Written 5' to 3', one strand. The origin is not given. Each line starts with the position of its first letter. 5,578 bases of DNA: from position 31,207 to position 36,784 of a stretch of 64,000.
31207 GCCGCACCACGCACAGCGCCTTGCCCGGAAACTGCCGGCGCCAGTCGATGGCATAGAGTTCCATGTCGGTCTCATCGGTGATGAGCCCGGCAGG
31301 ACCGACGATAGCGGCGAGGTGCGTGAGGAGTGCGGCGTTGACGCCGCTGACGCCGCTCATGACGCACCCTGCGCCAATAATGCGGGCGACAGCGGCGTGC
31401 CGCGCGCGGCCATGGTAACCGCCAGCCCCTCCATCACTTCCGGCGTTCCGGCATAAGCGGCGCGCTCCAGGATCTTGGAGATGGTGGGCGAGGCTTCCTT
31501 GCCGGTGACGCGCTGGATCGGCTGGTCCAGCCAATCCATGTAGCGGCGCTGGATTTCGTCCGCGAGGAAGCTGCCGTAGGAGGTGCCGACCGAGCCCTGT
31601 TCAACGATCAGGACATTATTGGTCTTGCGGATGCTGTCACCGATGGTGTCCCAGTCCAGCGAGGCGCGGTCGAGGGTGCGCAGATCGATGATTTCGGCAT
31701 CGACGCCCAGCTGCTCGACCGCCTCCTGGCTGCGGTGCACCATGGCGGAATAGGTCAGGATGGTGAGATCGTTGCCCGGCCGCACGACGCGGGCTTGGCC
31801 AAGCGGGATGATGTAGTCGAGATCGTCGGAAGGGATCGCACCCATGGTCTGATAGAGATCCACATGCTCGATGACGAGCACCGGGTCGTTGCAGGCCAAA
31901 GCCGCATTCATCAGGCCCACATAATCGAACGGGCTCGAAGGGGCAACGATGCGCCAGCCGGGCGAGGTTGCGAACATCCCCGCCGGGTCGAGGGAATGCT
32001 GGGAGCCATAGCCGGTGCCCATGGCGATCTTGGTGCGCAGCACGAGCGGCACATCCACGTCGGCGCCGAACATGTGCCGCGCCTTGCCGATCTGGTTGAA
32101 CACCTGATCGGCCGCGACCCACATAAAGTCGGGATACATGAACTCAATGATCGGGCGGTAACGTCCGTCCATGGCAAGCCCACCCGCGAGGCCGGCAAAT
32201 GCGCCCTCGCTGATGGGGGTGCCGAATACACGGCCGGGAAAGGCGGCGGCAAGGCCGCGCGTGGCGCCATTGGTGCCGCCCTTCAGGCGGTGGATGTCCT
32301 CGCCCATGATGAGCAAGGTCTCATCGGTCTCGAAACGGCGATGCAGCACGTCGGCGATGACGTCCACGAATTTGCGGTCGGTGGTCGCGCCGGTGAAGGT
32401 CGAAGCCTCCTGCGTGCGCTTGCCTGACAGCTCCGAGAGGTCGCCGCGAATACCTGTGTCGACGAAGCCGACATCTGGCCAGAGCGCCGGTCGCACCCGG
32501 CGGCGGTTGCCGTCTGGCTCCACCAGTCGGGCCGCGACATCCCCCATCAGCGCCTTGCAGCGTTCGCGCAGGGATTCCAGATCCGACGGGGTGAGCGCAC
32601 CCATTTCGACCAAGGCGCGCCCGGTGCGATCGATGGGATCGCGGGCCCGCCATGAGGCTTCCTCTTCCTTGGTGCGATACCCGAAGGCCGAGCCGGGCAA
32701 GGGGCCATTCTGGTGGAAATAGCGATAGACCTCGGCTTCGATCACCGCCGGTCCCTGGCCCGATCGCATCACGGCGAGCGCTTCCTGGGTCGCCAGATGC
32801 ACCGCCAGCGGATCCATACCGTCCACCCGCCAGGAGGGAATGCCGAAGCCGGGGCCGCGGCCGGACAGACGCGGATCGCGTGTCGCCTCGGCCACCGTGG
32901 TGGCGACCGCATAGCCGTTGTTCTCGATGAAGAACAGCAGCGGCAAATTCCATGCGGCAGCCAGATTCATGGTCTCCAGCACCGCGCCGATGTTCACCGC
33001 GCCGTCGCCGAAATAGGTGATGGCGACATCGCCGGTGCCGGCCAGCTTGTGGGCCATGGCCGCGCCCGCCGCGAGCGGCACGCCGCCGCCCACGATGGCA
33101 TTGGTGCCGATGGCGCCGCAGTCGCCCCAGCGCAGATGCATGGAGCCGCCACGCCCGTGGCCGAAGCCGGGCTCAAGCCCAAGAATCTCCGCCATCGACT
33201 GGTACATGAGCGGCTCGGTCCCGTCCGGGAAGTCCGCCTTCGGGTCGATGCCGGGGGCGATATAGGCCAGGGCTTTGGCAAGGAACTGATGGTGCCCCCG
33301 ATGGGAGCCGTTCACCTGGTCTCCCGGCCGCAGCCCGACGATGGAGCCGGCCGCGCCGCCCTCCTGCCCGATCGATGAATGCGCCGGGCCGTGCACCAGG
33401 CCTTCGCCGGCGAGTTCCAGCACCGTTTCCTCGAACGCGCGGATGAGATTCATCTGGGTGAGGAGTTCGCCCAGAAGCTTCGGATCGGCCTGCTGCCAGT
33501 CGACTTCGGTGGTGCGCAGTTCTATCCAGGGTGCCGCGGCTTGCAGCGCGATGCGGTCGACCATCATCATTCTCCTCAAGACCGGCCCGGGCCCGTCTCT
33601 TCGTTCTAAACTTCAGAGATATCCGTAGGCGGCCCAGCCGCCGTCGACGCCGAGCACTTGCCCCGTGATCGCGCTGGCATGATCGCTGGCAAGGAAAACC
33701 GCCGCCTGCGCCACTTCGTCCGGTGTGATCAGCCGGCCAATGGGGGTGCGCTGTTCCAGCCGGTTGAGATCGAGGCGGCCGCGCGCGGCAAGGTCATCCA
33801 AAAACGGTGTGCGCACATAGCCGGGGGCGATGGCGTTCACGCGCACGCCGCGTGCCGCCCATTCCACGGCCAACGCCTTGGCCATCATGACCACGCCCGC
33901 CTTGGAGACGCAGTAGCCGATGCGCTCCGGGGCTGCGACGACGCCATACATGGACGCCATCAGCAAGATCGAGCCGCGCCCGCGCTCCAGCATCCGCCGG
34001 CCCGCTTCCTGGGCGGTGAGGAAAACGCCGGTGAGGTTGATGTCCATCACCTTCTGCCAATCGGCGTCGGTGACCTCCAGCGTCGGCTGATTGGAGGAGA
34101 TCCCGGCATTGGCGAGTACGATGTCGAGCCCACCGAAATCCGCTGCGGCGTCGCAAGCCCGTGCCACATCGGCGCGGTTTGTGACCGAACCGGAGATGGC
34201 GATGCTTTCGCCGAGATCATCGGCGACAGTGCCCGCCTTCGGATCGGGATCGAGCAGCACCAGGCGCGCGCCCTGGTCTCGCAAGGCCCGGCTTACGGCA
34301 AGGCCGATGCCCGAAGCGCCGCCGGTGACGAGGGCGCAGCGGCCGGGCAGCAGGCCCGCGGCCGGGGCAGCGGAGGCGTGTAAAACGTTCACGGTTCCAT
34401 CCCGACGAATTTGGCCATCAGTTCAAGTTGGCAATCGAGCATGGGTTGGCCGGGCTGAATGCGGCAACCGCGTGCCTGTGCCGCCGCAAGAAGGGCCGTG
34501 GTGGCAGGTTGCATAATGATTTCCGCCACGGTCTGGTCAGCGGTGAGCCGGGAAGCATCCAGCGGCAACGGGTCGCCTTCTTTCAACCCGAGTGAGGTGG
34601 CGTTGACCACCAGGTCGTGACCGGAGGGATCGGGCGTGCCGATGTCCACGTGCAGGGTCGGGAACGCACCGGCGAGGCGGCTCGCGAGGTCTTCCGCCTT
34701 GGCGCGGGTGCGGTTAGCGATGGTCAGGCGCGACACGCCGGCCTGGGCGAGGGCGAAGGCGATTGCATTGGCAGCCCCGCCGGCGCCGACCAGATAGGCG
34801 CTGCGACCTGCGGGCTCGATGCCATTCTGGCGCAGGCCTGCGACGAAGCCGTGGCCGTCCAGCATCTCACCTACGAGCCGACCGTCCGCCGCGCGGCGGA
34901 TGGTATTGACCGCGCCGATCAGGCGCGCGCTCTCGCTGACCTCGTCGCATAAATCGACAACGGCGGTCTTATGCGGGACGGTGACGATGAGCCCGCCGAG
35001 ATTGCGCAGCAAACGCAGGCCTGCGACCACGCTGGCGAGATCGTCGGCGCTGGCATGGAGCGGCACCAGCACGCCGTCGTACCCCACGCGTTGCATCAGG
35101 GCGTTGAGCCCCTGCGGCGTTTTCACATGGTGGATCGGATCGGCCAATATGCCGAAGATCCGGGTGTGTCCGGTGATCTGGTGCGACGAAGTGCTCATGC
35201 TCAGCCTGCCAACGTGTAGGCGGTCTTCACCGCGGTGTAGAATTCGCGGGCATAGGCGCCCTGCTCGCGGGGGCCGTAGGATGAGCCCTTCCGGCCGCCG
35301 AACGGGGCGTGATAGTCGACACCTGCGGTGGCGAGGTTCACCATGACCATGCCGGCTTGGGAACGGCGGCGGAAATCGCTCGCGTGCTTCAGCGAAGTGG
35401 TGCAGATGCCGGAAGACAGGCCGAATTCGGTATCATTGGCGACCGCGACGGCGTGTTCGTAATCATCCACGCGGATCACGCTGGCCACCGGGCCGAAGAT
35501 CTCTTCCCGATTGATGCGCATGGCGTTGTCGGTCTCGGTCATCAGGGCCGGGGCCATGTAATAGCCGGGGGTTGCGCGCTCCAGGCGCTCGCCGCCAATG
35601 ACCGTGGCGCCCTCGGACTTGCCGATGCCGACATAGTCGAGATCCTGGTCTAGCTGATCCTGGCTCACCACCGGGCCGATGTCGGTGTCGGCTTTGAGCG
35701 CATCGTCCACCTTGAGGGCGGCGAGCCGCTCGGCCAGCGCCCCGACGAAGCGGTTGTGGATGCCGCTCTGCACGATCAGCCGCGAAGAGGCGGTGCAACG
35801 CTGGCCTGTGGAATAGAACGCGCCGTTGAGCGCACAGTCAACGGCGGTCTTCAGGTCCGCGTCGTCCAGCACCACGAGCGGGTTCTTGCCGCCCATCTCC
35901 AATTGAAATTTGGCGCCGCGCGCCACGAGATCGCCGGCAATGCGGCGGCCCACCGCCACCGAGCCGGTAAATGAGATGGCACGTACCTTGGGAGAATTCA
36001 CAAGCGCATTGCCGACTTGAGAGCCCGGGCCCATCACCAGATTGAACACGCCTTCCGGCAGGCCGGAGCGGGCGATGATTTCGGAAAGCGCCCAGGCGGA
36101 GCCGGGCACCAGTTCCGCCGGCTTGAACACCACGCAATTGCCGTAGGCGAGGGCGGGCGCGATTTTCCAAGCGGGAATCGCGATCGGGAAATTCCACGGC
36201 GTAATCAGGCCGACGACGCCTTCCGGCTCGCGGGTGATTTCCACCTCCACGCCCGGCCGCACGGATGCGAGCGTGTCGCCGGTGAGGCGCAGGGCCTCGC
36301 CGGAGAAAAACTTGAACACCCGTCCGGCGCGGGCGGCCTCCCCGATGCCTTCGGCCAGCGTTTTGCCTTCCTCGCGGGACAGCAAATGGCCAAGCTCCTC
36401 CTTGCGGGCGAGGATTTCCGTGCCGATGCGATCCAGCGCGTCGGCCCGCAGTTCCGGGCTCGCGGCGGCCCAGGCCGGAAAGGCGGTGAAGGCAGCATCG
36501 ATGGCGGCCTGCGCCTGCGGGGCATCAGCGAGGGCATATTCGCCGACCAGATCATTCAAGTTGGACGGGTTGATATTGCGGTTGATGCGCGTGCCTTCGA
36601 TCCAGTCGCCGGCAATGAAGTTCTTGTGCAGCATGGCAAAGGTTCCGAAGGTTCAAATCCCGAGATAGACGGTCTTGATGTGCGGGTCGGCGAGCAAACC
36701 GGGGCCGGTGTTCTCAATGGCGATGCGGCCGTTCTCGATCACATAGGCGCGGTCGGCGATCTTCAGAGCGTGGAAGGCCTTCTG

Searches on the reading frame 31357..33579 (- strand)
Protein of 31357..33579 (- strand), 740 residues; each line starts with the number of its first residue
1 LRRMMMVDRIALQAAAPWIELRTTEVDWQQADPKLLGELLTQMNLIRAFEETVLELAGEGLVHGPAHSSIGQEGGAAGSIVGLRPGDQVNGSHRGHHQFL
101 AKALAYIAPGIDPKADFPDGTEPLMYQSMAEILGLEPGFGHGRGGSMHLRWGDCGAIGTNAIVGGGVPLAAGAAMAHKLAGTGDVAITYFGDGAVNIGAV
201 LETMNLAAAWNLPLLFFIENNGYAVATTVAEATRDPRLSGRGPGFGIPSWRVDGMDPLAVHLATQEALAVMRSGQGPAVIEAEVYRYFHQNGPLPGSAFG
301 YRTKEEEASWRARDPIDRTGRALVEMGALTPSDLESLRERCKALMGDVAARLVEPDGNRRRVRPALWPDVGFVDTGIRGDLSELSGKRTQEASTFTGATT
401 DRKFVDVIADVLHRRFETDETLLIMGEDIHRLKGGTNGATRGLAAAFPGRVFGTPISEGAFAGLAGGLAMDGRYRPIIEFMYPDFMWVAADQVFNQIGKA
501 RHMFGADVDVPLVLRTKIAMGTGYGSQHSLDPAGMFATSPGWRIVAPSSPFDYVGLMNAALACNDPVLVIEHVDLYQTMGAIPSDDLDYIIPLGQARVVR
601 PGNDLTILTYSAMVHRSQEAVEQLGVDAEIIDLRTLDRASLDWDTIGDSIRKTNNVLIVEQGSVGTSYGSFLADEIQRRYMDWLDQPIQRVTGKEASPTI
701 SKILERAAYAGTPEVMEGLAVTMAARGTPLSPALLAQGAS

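Call 32: search_protein_families(library=pfam, proteins=[window:31357-33579:-], max_evalue=0.00001)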
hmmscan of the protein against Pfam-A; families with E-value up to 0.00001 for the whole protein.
window:31357-33579:- (740 aa): 3 families
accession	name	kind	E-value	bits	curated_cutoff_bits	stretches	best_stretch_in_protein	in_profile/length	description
PF00676.26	E1_dh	-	2.3e-56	191.4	22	1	42-345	2-284/300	Dehydrogenase E1 component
PF02779.29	Transket_pyr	-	4.2e-28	98.6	27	1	406-577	7-173/174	Transketolase, pyrimidine binding domain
PF02780.25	Transketolase_C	-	6.6e-22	78.2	25.9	1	594-706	1-115/124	Transketolase, C-terminal domain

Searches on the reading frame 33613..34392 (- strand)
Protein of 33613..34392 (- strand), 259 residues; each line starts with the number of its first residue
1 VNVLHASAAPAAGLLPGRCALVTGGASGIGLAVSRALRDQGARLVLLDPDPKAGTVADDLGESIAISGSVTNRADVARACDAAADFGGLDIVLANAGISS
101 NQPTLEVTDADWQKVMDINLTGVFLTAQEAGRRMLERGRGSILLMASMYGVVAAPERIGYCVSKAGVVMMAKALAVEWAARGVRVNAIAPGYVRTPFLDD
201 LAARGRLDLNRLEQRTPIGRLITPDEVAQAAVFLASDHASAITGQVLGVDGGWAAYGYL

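Call 32: search_protein_families(library=pfam, proteins=[window:33613-34392:-], max_evalue=0.00001)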
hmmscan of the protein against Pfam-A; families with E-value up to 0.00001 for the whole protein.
window:33613-34392:- (259 aa): 3 families
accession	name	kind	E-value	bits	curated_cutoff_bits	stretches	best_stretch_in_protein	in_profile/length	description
PF13561.12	adh_short_C2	-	3.3e-64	217.1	27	1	26-253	3-235/236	Enoyl-(Acyl carrier protein) reductase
PF00106.31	adh_short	-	6.9e-50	169.7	26.6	1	19-201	2-190/195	short chain dehydrogenase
PF08659.16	KR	-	8.6e-10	39.3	22.6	1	21-193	4-178/180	KR domain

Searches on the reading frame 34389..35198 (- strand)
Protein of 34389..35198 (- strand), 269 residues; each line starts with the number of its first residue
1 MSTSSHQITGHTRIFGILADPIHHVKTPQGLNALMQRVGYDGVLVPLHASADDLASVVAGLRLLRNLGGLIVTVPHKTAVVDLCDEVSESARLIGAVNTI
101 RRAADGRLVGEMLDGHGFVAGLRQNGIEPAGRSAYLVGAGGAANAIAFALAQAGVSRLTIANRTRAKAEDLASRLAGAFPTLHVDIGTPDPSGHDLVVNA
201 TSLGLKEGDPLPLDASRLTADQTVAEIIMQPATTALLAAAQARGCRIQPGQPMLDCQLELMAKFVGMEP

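Call 32: search_protein_families(library=pfam, proteins=[window:34389-35198:-], max_evalue=0.00001)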
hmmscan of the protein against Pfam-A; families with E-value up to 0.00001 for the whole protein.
window:34389-35198:- (269 aa): 2 families
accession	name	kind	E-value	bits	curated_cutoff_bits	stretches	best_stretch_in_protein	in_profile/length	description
PF08501.16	Shikimate_dh_N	-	1.9e-21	76.5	27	1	17-100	1-83/83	Shikimate dehydrogenase substrate binding domain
PF01488.26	Shikimate_DH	-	1.6e-08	35.1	24.3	1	131-178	12-59/138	Shikimate / quinate 5-dehydrogenase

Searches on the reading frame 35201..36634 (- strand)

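Call 32: search_protein_families(library=pfam, proteins=[window:35201-36634:-], max_evalue=0.00001)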
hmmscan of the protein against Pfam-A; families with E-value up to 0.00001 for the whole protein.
window:35201-36634:- (477 aa): 1 family
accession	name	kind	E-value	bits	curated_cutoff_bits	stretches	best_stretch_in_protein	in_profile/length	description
PF00171.27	Aldedh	-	2.5e-154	514.7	23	1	18-471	9-460/461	Aldehyde dehydrogenase family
